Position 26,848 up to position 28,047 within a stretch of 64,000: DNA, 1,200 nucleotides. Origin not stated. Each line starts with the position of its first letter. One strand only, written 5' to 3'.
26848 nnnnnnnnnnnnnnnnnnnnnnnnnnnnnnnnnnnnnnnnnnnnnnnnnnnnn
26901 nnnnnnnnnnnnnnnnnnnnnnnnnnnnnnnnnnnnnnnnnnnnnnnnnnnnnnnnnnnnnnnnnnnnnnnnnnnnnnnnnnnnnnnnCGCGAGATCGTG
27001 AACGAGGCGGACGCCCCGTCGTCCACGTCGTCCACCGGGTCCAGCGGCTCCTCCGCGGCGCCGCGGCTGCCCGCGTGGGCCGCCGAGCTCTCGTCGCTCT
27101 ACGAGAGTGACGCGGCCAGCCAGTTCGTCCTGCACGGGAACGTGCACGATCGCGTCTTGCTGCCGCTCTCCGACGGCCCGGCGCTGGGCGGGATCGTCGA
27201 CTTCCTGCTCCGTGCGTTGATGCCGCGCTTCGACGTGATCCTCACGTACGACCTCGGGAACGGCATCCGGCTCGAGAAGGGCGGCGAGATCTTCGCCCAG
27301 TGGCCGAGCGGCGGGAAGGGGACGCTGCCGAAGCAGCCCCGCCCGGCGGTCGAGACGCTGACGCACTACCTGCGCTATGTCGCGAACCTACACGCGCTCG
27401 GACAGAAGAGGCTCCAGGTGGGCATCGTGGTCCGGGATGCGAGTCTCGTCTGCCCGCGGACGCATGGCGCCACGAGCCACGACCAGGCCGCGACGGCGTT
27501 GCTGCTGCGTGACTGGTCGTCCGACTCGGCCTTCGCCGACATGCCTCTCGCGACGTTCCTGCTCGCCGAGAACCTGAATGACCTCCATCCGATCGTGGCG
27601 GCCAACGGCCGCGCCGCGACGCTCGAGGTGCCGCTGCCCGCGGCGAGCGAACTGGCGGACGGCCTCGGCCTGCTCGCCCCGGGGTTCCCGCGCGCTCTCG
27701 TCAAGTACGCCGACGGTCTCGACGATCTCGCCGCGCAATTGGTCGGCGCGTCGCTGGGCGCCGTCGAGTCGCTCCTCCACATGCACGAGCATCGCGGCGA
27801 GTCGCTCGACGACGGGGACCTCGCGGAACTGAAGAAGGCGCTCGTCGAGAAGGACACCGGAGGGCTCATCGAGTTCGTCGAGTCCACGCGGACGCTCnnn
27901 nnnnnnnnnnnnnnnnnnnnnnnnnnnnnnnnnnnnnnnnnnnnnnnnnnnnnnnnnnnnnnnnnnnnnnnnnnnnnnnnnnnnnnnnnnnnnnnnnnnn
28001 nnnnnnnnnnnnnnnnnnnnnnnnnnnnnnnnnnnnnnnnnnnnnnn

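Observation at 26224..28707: PspA/IM30 gene immediately followed (9-bp gap) by a classical-clade AAA+ ATPase: a bacterial ESCRT-III/Vps4-like pair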

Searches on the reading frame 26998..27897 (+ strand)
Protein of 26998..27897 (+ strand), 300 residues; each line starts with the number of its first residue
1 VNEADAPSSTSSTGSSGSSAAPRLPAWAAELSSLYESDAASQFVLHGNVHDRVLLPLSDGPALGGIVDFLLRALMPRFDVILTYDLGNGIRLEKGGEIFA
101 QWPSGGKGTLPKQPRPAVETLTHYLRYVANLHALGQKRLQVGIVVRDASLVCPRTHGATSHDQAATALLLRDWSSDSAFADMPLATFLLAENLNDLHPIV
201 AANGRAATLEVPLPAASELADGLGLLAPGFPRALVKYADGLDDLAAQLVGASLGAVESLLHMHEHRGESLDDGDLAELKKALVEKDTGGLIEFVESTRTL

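Call 17: search_solved_structures(query=A2, max_evalue=10, show_alignments=2)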
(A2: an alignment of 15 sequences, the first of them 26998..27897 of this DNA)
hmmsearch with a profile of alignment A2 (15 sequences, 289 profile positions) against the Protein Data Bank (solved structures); distinct sequences matched with E-value up to 10: 15.
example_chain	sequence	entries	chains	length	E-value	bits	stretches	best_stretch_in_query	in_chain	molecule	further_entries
5vho_B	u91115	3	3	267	0.02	17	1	174-274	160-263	26S proteasome regulatory subunit 4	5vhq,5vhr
5vfu_B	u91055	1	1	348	0.025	16.7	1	174-275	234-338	26S protease regulatory subunit 4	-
5vhj_B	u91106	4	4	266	0.027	16.6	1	174-272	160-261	26S proteasome regulatory subunit 4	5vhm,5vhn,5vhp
5vfp_B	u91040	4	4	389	0.031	16.4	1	174-275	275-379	26S proteasome regulatory subunit 4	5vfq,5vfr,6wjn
5vft_B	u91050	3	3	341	0.032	16.4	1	174-274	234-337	26S proteasome regulatory subunit 4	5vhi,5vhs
5vfs_B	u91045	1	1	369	0.036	16.2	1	174-274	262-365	26S proteasome regulatory subunit 4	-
12bm_B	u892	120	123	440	0.039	16.1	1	175-275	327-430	26S proteasome regulatory subunit 4 | 26S protease regulatory subunit 4 | Rpt2, NP_002793.2 (26SHA chain B)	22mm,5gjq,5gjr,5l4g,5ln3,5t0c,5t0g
5vhf_B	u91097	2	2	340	0.041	16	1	174-272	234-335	26S proteasome regulatory subunit 4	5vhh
7qxw_B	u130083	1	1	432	0.064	15.4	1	175-272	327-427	26S proteasome regulatory subunit 4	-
7qxu_B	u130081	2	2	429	0.091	14.9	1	175-270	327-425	26S proteasome regulatory subunit 4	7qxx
5m32_d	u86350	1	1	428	0.11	14.6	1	175-269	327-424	26S protease regulatory subunit 4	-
5ay7_A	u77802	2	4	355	0.76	11.8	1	58-98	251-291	xylanase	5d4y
7y8h_A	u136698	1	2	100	1.5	10.9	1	151-187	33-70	Down Syndrome Cell Adhesion Molecules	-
1ls4_A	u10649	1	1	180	2.1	10.4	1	176-251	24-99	Apolipophorin-III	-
1aep_A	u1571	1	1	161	2.2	10.3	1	177-251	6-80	APOLIPOPHORIN III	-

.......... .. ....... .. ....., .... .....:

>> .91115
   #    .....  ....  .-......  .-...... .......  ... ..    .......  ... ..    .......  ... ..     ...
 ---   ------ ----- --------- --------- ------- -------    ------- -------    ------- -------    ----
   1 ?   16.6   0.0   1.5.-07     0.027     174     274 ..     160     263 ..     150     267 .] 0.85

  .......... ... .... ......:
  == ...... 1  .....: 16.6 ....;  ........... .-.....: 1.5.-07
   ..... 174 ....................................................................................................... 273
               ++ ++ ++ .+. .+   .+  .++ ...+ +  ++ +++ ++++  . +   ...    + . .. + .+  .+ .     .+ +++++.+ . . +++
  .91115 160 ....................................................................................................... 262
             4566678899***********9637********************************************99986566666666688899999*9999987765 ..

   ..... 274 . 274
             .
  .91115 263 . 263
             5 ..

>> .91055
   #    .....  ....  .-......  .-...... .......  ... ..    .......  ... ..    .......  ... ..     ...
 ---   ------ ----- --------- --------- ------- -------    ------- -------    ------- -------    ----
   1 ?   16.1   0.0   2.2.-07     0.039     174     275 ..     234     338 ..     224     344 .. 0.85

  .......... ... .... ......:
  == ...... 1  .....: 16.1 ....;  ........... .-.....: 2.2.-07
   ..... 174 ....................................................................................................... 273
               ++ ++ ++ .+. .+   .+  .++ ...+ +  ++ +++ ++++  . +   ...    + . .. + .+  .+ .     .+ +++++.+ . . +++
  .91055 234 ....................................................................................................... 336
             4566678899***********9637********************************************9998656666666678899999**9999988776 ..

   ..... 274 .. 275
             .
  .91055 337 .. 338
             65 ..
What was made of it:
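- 27070..27867 (+): D1: degenerate AAA+ module (residues 25-290) with an alpha/beta core and a 4-helix lid. A weak profile hit to the Rpt2 AAA at E 0.02 (call 17).
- Tried and rejected: The profile gave only a marginal hit to the Rpt2 AAA (E 0.02, call 17).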

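Call 19: search_protein_representatives(protein=window:26998-27897:+)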
Query: 300 residues. Proteins with E-value up to 0.001 (for the whole library): 671; up to 1e-10: 272; up to 1e-30: 65. The best 150 are listed.
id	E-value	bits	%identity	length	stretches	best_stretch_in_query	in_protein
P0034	2.2e-96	338.7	59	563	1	20-300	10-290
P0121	1.8e-88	312.8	54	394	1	19-300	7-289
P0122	4.9e-76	272.0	52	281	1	22-283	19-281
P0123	2.1e-73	263.3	52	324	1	19-257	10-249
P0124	1.3e-64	234.5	57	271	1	23-216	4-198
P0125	6.2e-61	222.4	54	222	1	24-219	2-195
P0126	7.1e-60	218.9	43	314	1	18-289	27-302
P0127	7.9e-57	208.9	42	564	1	25-300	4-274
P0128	7.8e-56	205.7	46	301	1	15-253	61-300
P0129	2.2e-55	204.2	54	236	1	23-222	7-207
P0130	6.1e-55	202.7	52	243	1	24-204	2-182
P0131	1.7e-54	201.3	43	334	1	24-300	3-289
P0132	4.0e-54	200.0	41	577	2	25-240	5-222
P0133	1.2e-53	198.5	40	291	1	23-300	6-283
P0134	7.7e-52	192.6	47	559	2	41-300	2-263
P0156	3.8e-38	147.6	30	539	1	29-300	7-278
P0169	1.3e-34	136.1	32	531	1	27-300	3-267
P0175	8.1e-33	130.1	44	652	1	108-300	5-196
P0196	1.8e-27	112.6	37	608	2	138-300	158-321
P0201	2.3e-26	108.9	30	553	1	26-299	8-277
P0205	1.9e-25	106.0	34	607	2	109-296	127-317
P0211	4.7e-25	104.7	26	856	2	24-296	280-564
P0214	1.0e-24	103.6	29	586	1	23-300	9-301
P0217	3.3e-24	101.9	33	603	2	136-300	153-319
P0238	2.3e-21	92.6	29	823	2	17-296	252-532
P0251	3.3e-20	88.7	26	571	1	26-298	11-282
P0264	4.0e-18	81.9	29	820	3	7-297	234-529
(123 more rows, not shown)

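Call 27: predict_structure(alignment_id=A2)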
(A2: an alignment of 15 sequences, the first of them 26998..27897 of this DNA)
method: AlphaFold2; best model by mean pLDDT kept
length: 300 residues; sequences in the alignment: 15
mean_pLDDT: 86.5   pTM: 0.81
mean pLDDT of the five models: 86.5, 85.1, 83.7, 81.5, 79.0
residues with pLDDT >= 90: 189; 70-90: 76; 50-70: 19; < 50: 16
segments of 3 or more residues with pLDDT < 50: 1-3, 11-19, 298-300
pLDDT, mean of each block of 10 residues (from residue 1): 50 46 84 92 93 89 94 94 93 93 80 92 94 90 93 76 88 87 92 91 92 93 95 94 94 94 96 91 80 56
secondary structure, 60 per line:
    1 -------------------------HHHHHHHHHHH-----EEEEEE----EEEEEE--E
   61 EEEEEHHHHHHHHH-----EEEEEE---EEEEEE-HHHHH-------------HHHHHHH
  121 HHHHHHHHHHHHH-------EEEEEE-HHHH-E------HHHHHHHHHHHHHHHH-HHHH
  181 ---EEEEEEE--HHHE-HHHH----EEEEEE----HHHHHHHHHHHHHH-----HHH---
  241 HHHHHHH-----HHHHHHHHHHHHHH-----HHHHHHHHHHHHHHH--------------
elements in order: H26-36 E42-47 E52-57 E60-65 H66-74 E80-85 E89-94 H96-100 H114-133 E141-146 H148-151 H160-175 H177-180 E184-190 H198-201 E206-211 H216-229 H241-247 H253-266 H272-286

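Call 42: search_protein_families(library=pfam, proteins=[window:26998-27897:+], max_evalue=10)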
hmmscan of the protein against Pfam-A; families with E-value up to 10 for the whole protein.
window:26998-27897:+ (300 aa): 0 families

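Call 72: search_protein_families(library=pfam, proteins=[P0211, P0238, P0264, P0175, P0196, P0205, P0217], max_evalue=0.01)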
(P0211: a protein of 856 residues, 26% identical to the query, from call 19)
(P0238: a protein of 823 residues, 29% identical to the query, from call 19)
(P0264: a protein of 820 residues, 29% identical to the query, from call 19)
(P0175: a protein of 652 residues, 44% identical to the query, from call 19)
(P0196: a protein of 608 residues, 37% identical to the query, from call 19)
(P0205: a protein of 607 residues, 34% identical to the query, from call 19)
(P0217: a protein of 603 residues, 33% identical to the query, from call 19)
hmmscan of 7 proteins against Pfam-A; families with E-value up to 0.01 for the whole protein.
P0211 (856 aa): 3 families
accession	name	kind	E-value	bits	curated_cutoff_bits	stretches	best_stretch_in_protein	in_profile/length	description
PF00004.35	AAA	-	1.1e-23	84.6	21.2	1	601-726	2-128/131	ATPase family associated with various cellular activities (AAA)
PF13191.12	AAA_16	-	0.0003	21.8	32.6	1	581-697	9-131/167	AAA ATPase domain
PF25199.1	nSTAND_NTPase5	-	0.0055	17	34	0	592-665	36-107/145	Novel STAND NTPase 5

P0238 (823 aa): 5 families
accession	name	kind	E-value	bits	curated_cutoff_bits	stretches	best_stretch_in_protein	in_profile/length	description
PF00004.35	AAA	-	1.1e-25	91.1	21.2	1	568-694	1-129/131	ATPase family associated with various cellular activities (AAA)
PF17862.7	AAA_lid_3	-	3.1e-05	23.9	27.2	1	721-763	1-43/45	AAA+ lid domain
PF13401.12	AAA_22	-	0.0013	19.5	27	0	608-669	69-121/130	AAA domain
PF13671.12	AAA_33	-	0.0038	18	27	0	568-673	2-79/143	AAA domain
PF13481.12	AAA_25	-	0.0039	17.3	27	0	609-661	129-181/195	AAA domain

P0264 (820 aa): 4 families
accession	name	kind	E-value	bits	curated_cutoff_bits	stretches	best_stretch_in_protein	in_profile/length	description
PF00004.35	AAA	-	7.7e-23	81.8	21.2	1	565-690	2-128/131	ATPase family associated with various cellular activities (AAA)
PF13401.12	AAA_22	-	0.00084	20.1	27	0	565-584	9-28/130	AAA domain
PF13191.12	AAA_16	-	0.0018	19.3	32.6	1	545-600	12-55/167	AAA ATPase domain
PF13481.12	AAA_25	-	0.0056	16.8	27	0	564-584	34-56/195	AAA domain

P0175 (652 aa): 1 family
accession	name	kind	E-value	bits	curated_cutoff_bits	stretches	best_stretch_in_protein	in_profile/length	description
PF00004.35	AAA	-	6.6e-07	30.3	21.2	1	254-302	29-77/131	ATPase family associated with various cellular activities (AAA)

P0196 (608 aa): 1 family
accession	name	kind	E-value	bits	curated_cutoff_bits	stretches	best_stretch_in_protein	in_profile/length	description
PF00004.35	AAA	-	4.8e-24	85.7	21.2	1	354-480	2-128/131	ATPase family associated with various cellular activities (AAA)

P0205 (607 aa): 2 families
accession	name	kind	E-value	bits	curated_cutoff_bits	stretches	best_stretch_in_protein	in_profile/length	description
PF00004.35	AAA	-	2.3e-19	70.6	21.2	1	354-479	2-128/131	ATPase family associated with various cellular activities (AAA)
PF13401.12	AAA_22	-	0.0093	16.7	27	0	391-464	67-127/130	AAA domain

P0217 (603 aa): 1 family
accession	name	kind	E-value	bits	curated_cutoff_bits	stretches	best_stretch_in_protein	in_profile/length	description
PF00004.35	AAA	-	7.7e-22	78.6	21.2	1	352-478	2-128/131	ATPase family associated with various cellular activities (AAA)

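Call 74: find_encoding_contigs(protein=P0156, flank=5000, max_places=4)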
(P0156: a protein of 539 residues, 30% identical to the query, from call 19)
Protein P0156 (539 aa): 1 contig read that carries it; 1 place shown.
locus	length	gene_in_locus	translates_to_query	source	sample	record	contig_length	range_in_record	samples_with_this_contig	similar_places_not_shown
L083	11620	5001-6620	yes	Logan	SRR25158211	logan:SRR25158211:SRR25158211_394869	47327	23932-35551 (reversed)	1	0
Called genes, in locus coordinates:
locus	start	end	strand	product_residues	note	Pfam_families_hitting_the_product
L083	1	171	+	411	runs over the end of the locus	PF21189:PHA02142, PF09414:RNA_ligase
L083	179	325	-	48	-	-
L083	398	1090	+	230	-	-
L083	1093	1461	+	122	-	-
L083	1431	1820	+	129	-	-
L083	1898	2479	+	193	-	PF02342:TerD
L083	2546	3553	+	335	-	PF03741:TerC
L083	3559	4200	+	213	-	PF02342:TerD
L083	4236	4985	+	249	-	PF04012:PspA_IM30 (weak)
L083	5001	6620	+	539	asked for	PF00004:AAA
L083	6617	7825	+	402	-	-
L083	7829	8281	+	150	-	-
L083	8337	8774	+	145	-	-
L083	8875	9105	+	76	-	-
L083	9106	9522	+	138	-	-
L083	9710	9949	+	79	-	-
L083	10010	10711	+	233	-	-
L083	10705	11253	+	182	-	-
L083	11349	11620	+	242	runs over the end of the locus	PF13392:HNH_3 (weak)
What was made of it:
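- It is retained at 30% identity (call 74).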

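Call 75: find_encoding_contigs(protein=P0238, flank=5000, max_places=4)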
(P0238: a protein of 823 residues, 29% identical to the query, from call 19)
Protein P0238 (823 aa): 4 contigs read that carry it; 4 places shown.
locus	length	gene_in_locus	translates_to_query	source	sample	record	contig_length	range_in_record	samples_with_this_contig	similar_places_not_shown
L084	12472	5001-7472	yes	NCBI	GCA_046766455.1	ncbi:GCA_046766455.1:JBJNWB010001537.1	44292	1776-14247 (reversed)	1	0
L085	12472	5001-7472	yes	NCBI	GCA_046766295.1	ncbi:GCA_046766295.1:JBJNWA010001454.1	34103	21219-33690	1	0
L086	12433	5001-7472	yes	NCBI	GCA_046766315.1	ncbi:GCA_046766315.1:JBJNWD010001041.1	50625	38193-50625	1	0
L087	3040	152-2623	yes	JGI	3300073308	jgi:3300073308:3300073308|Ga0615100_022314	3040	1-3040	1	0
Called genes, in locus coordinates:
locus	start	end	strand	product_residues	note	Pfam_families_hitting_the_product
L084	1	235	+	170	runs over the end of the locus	PF16697:Yop-YscD_cpl, PF00498:FHA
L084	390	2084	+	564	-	PF16697:Yop-YscD_cpl, PF00498:FHA, PF16697:Yop-YscD_cpl, PF00498:FHA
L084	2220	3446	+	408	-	PF13646:HEAT_2 (faint)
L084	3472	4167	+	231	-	-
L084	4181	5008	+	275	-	-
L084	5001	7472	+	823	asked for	PF00004:AAA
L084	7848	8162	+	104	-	PF00829:Ribosomal_L21p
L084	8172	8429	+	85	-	PF01016:Ribosomal_L27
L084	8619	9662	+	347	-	PF01018:GTP1_OBG, PF01926:MMR_HSR1, PF02421:FeoB_N (faint)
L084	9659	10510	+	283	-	-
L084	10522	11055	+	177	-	PF02410:RsfS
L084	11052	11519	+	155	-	PF02590:SPOUT_MTase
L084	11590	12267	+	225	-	PF00156:Pribosyltran (weak)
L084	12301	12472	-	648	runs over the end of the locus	?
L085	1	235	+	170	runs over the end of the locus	PF16697:Yop-YscD_cpl, PF00498:FHA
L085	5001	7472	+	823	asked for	PF00004:AAA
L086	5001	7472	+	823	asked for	PF00004:AAA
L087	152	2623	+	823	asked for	PF00004:AAA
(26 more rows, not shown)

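Call 76: search_protein_families(library=pfam, proteins=[L084:3472-4167:+, L084:4181-5008:+, L083:4236-4985:+, L083:6617-7825:+, L084:2220-3446:+], max_evalue=1)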
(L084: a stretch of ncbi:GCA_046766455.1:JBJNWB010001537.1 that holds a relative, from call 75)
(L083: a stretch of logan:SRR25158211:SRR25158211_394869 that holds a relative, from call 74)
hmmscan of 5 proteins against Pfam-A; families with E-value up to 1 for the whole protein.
L084:3472-4167:+ (231 aa): 0 families

L084:4181-5008:+ (275 aa): 1 family
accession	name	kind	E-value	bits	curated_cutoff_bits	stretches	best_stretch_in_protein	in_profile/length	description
PF25181.1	Phage_Bbp19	-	0.15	12.4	25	0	11-26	31-46/61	Bbp19-like phage protein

L083:4236-4985:+ (249 aa): 3 families
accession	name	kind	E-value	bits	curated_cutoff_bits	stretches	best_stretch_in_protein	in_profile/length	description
PF04012.17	PspA_IM30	-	7.1e-07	29.5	33.9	1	2-226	1-220/220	PspA/IM30 family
PF07926.17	TPR_MLP1_2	-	0.0043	17.5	36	1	30-81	30-81/129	TPR/MLP1/MLP2-like protein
PF07971.18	Glyco_hydro_92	-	0.04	13.3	24.6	1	98-204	225-331/464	Glycosyl hydrolase family 92 catalytic domain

L083:6617-7825:+ (402 aa): 0 families

L084:2220-3446:+ (408 aa): 4 families
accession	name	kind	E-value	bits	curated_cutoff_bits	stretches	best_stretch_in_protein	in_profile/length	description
PF13646.12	HEAT_2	-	8.6e-15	55.2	27.7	4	219-288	8-78/88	HEAT repeats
PF20168.4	PDS5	-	0.0024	16.2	27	1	246-382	247-359/1053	Sister chromatid cohesion protein PDS5 protein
PF12717.13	Cnd1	-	0.01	16.3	26.4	1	244-268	24-48/162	non-SMC mitotic condensation complex subunit 1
PF02985.28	HEAT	-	0.014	16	23.5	0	92-109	9-26/31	HEAT repeat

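Call 78: find_encoding_contigs(protein=P0251, flank=4000, max_places=2)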
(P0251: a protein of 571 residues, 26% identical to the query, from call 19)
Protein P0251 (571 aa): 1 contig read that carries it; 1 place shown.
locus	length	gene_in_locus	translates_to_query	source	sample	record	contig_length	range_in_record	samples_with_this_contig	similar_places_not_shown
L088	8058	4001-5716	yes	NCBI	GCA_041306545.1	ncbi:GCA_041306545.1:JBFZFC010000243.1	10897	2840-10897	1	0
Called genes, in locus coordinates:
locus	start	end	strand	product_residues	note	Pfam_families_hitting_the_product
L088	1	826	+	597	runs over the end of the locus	-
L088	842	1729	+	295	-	PF00879:Defensin_propep (faint), PF13519:VWA_2, PF00092:VWA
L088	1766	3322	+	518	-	PF00691:OmpA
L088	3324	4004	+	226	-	-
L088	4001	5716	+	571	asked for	PF00004:AAA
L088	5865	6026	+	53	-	-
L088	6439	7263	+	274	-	PF04962:KduI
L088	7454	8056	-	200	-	?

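Call 79: find_encoding_contigs(protein=P0201, flank=4000, max_places=2)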
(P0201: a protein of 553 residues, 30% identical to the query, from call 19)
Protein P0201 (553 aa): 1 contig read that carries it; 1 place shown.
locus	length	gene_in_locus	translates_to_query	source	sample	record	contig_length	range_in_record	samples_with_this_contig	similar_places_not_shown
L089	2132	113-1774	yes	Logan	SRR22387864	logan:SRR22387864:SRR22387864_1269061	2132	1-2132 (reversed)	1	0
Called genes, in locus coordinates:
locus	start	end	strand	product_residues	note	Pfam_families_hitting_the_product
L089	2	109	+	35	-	?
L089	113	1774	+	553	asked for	PF00004:AAA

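Call 80: find_encoding_contigs(protein=P0169, flank=4000, max_places=2)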
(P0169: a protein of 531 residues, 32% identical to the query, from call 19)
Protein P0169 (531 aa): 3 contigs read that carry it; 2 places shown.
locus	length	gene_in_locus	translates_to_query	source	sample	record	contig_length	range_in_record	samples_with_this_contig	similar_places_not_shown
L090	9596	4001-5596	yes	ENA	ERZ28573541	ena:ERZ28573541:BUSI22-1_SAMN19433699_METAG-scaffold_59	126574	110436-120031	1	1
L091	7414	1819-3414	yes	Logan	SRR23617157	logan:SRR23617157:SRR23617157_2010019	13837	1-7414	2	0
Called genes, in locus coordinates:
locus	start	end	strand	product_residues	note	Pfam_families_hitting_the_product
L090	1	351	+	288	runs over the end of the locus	-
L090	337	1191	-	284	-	-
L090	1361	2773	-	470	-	PF01595:CNNM, PF00571:CBS, PF03471:CorC_HlyC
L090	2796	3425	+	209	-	PF01406:tRNA-synt_1e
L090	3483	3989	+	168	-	PF01406:tRNA-synt_1e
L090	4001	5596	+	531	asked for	PF00004:AAA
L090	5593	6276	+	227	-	-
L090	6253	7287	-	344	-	PF01757:Acyl_transf_3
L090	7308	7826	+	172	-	-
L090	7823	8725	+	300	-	-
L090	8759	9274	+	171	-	-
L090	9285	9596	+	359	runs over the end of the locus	-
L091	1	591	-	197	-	?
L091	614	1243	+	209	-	PF01406:tRNA-synt_1e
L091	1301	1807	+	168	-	PF01406:tRNA-synt_1e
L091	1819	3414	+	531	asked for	PF00004:AAA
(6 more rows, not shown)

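Call 81: find_encoding_contigs(protein=P0214, flank=4000, max_places=2)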
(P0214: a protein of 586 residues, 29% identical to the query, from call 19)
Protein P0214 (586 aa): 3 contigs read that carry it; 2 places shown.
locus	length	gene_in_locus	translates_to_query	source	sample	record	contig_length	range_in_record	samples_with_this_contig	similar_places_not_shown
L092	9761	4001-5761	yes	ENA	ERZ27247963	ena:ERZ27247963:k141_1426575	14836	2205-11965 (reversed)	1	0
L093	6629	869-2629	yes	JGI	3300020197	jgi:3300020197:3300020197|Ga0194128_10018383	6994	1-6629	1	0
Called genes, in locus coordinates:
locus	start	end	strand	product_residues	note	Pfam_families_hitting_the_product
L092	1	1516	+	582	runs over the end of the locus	PF13379:NMT1_2, PF09084:NMT1 (weak), PF12974:Phosphonate-bd (weak), PF00691:OmpA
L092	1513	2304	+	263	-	PF00528:BPD_transp_1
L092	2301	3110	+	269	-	PF00005:ABC_tran, PF13304:AAA_21 (faint)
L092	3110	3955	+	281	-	-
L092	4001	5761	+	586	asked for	PF00004:AAA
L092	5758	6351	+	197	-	-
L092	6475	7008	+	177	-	PF05099:TerB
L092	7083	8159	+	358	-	PF00291:PALP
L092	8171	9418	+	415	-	-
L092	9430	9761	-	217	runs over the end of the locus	PF04116:FA_hydroxylase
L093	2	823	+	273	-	?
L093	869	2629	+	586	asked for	PF00004:AAA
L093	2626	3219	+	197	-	-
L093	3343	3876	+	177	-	PF05099:TerB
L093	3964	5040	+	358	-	PF00291:PALP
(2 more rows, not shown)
